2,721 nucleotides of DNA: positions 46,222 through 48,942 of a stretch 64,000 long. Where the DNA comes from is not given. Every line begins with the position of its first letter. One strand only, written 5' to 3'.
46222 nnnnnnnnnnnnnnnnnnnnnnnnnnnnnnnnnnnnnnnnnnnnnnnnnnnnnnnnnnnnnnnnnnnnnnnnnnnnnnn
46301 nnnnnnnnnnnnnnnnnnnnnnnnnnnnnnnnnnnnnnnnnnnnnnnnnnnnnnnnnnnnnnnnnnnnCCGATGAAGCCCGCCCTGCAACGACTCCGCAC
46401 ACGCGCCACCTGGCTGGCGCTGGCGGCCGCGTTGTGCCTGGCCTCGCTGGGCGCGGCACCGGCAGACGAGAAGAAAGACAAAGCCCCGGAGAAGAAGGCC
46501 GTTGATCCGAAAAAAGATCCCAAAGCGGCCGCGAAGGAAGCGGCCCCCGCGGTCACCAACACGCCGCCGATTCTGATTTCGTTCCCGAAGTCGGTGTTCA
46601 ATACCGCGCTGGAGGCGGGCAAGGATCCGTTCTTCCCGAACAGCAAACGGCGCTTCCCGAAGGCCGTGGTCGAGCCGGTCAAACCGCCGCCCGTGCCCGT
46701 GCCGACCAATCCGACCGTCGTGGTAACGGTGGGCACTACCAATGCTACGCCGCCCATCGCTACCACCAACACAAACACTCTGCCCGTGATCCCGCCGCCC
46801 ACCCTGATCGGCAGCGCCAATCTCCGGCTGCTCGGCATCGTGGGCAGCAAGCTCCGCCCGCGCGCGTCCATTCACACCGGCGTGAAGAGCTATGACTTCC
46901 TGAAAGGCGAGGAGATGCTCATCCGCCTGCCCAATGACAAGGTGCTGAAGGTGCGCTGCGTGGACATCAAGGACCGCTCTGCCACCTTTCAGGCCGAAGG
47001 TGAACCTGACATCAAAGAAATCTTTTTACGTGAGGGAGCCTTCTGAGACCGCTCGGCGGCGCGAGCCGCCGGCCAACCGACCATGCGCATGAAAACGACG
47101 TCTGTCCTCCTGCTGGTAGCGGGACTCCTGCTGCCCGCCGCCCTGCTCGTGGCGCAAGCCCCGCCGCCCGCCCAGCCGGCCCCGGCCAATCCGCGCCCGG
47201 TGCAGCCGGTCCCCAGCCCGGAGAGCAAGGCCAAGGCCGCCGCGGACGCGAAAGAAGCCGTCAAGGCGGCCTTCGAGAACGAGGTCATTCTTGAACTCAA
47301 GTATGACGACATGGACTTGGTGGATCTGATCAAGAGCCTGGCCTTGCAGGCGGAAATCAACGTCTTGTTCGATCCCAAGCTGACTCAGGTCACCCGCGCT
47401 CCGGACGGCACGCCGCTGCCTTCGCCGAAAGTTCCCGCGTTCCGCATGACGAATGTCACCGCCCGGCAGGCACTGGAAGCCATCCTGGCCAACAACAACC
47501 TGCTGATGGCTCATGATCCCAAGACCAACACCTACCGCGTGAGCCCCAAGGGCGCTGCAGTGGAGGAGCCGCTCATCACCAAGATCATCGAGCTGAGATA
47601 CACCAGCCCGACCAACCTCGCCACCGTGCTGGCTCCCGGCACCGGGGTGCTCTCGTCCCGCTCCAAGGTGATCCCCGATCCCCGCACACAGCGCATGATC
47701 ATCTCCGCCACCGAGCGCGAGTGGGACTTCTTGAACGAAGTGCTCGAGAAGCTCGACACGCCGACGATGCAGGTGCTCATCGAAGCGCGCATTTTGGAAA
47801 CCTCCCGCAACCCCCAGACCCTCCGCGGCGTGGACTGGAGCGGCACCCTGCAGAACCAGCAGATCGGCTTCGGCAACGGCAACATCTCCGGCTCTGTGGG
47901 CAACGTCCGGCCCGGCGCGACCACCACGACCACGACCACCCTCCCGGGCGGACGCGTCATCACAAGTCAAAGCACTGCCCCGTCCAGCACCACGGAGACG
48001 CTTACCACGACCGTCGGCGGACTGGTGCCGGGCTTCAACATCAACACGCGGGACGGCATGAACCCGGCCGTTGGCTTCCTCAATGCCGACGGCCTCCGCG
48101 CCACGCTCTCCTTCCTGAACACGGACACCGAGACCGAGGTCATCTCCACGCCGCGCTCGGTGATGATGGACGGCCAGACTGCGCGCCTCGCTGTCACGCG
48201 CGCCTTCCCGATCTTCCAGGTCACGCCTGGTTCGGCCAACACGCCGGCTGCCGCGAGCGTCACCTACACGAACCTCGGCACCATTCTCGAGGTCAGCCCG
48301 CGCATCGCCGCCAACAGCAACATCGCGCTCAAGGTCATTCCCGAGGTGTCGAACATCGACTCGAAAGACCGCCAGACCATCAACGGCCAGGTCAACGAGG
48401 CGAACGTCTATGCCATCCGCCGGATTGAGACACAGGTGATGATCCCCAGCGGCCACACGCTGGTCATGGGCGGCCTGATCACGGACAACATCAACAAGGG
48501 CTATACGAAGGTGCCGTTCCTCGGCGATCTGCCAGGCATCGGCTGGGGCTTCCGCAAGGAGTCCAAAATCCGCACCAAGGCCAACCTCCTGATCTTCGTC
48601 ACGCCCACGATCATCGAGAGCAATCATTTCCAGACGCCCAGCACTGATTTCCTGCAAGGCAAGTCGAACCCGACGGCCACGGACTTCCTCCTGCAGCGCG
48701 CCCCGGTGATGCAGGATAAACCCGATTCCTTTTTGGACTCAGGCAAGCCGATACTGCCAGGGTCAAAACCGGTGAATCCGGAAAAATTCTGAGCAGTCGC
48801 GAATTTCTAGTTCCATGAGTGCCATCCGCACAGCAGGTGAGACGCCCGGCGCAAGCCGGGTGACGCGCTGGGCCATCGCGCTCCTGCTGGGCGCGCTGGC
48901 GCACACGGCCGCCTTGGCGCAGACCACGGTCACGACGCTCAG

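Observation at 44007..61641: Secretin operon and pseudopilin genes bracket three giant NHL-repeat exoproteins; no ATPase or platform gene nearby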

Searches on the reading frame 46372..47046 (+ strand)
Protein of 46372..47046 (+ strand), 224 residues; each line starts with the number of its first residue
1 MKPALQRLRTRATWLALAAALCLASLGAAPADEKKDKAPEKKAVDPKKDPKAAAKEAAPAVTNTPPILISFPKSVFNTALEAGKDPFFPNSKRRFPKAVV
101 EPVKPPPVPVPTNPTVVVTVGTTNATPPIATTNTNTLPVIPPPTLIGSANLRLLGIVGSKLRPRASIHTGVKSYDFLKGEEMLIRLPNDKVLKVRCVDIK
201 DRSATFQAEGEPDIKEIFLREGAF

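Call 3: search_protein_families(library=pfam, proteins=[window:46372-47046:+], max_evalue=0.01)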
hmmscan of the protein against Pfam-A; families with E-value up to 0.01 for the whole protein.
window:46372-47046:+ (224 aa): 0 families

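Call 6: search_protein_families(library=ncbifam, proteins=[window:46372-47046:+], max_evalue=0.01)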
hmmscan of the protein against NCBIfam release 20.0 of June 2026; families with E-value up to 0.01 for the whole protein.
window:46372-47046:+ (224 aa): 0 families

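Call 68: search_solved_structures(query=window:46372-47046:+, max_evalue=10)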
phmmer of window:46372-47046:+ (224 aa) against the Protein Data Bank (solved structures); distinct sequences matched with E-value up to 10: 0.

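Call 70: search_protein_families(library=pfam, proteins=[window:46372-47046:+], max_evalue=10)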
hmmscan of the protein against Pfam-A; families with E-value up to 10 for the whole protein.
window:46372-47046:+ (224 aa): 1 family
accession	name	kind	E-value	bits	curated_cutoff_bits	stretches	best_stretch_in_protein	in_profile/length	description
PF25369.1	SH3_VIII-1_N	-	0.021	14.6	27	1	179-195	22-38/45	Myosin-1-like, N-terminal SH3 domain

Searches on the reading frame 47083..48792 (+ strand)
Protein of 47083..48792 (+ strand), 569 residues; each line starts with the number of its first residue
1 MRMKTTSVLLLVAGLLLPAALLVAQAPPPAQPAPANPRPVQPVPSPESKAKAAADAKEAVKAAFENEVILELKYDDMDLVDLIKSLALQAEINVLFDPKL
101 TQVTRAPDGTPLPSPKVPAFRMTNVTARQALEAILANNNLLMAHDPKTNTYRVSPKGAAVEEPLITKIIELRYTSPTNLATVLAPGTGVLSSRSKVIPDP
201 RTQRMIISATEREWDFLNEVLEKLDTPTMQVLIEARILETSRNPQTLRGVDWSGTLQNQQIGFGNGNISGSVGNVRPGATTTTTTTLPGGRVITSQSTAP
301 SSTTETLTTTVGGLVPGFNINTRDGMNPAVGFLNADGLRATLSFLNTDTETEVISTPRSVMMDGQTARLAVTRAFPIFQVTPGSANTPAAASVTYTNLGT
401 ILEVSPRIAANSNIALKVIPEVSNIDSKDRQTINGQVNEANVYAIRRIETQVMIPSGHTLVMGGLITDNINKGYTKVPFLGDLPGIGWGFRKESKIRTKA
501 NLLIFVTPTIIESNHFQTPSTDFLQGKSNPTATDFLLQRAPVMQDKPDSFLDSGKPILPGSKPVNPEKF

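Call 3: search_protein_families(library=pfam, proteins=[window:47083-48792:+], max_evalue=0.01)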
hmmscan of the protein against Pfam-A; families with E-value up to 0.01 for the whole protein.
window:47083-48792:+ (569 aa): 2 families
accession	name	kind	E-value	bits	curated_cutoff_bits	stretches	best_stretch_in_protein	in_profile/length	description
PF00263.26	Secretin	-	1.2e-40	139.3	27.5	1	345-512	2-169/169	Bacterial type II and III secretion system protein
PF03958.22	Secretin_N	-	7e-12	45.8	28.2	1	166-230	1-69/69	Bacterial type II/III secretion system short domain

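Call 6: search_protein_families(library=ncbifam, proteins=[window:47083-48792:+], max_evalue=0.01)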
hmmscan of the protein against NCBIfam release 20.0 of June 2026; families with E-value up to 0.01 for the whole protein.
window:47083-48792:+ (569 aa): 8 families
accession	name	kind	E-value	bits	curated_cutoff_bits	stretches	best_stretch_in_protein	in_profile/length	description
TIGR02517.1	type_II_gspD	equivalog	1e-55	189.4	351.35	1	191-514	298-593/600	type II secretion system secretin GspD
TIGR02515.1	IV_pilus_PilQ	subfamily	1.5e-52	179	284.35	1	156-512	89-428/428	type IV pilus secretin PilQ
TIGR02519.1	pilus_MshL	equivalog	2e-36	125.5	250.2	1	199-511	4-290/290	pilus (MSHA type) biogenesis protein MshL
NF010083.0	PRK13568.1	equivalog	2.4e-34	118.8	554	2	334-512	248-418/419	DNA uptake porin HofQ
TIGR02516.1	type_III_yscC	equivalog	8.8e-29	100.3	238.45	1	190-512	195-462/463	type III secretion system outer membrane ring subunit SctC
NF007851.2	PRK10560.1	exception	4.7e-28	98.1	598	2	309-513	217-411/412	DNA uptake porin HofQ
NF042912.1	Amuc_1098_fam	equivalog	5e-21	74.5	750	2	378-512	649-797/805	Amuc_1098 family type IV pilus outer membrane protein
NF011873.0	PRK15346.1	equivalog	3.6e-14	52.3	524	1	342-497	333-480/499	EscC/YscC/HrcC family type III secretion system outer membrane ring protein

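Call 11: find_related_loci(query=window:47083-48792:+, collection=genome_contigs, flank=10000)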
Query window:47083-48792:+ (569 aa) in genome_contigs; peptide patterns used: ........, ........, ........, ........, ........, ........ (x = any residue, [..] = any of these).
62 stretches matched a pattern; 17 encode a relative of the query (tblastn E <= 1e-3); 17 distinct loci.
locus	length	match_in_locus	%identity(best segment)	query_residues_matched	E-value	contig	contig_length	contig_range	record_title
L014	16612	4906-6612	98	1-569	0e+0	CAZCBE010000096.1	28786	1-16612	MAG TPA_asm: uncultured Klebsiella sp. isolate SRP292972_co3_125 genome assembly, contig: NODE_997_length_28786_cov_22.5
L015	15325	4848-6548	82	3-568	0e+0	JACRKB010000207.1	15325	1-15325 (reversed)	MAG: Verrucomicrobia bacterium isolate NC_groundwater_1844_Pr3_B-0.1um_65_12 SR-2_scaffold_141_2800501, whole genome sho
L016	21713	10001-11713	82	2-568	0e+0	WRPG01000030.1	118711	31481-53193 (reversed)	MAG: Limisphaerales bacterium isolate X3_MaxBin.016 scaffold_411, whole genome shotgun sequence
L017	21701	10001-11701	78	1-562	0e+0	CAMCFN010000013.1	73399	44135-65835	MAG: Akkermansia muciniphila isolate MiH-22jul19-15 genome assembly, contig: MiH-22jul19-C489, whole genome shotgun sequ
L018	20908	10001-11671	82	3-557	0e+0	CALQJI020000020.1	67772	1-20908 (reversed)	MAG: Klebsiella pneumoniae isolate HRSG-E1-bin-52 genome assembly, contig: HRSG-H1-C138, whole genome shotgun sequence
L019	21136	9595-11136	84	43-556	0e+0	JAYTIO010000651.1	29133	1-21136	MAG: Pedosphaera sp. isolate GFS_2771 GFS_2771_650, whole genome shotgun sequence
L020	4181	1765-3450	81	1-562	0e+0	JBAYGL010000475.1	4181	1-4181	MAG: Limisphaerales bacterium isolate SO_2016_GW1_124 scaffold41826_OW334_2016, whole genome shotgun sequence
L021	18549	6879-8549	76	1-566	0e+0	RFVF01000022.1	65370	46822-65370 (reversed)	MAG: Proteobacteria bacterium isolate WB5_2B_004 contig_100_21, whole genome shotgun sequence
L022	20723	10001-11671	77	1-566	0e+0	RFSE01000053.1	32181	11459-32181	MAG: Proteobacteria bacterium isolate WB4_2_1501 contig_100_52, whole genome shotgun sequence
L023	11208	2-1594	79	34-568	0e+0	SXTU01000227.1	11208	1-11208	MAG: Verrucomicrobiales bacterium isolate F1-140-MAGs124 F1-140__c370838, whole genome shotgun sequence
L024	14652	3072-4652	80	40-566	0e+0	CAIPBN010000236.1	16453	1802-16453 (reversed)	MAG: uncultured Verrucomicrobia bacterium isolate Erken-D9_bin-0968 genome assembly, contig: bin-0968:236/949, whole gen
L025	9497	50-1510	83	66-556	0e+0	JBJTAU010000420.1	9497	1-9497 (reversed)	MAG: Limisphaerales bacterium isolate samp_4332_semibin_324 samp_4332_1743122, whole genome shotgun sequence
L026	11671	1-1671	77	5-562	0e+0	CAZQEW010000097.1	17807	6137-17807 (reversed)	MAG TPA_asm: uncultured Klebsiella sp. isolate SRP193358_co1_145 genome assembly, contig: NODE_8130_length_17807_cov_9.4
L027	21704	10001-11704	81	2-568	0e+0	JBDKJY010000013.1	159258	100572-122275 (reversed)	MAG: Verrucomicrobiota bacterium isolate gunnisonriver_2019_sw_WHONDRS-S19S_0062_A_bin.17 scaffold_0000024, whole genome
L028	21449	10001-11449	58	69-556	5e-172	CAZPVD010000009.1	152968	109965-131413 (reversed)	MAG TPA_asm: uncultured Verrucomicrobiota bacterium isolate binchicken_co185_72 genome assembly, contig: NODE_117_length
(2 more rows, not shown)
